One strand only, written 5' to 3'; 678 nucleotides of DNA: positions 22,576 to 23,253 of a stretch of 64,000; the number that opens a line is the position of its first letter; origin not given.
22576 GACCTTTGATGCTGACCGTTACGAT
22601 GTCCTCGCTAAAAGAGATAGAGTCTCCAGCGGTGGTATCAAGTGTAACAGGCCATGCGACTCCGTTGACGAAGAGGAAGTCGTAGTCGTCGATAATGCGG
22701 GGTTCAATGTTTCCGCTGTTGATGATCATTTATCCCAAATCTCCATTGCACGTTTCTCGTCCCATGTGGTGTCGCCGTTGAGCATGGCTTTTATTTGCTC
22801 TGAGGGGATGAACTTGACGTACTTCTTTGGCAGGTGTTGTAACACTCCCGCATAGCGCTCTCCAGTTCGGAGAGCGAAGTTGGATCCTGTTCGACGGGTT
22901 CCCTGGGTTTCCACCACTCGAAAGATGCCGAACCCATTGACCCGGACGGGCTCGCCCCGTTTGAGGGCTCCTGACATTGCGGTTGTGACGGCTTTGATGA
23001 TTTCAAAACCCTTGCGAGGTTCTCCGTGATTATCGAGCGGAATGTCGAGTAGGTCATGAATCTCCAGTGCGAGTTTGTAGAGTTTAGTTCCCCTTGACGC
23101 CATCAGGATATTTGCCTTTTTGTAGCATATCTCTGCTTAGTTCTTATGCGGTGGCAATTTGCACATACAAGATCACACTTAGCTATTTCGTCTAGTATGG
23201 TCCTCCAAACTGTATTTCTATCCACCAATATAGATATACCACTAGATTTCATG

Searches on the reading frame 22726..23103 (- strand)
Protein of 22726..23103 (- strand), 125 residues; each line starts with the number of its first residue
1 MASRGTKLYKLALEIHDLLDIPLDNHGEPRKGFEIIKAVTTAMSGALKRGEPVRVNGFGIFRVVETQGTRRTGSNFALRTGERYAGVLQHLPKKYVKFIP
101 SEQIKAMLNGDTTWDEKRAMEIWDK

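Call 87: search_protein_families(library=pfam, proteins=[window:22726-23103:-], max_evalue=0.01)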
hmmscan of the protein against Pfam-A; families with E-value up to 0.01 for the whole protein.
window:22726-23103:- (125 aa): 2 families
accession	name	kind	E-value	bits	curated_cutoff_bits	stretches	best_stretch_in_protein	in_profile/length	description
PF00216.26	Bac_DNA_binding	-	1.4e-08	35.2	22.4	1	34-109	23-90/90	Bacterial DNA-binding protein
PF18291.6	HU-HIG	-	0.0055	17.2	26.2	0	36-109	56-119/125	HU domain fused to wHTH, Ig, or Glycine-rich motif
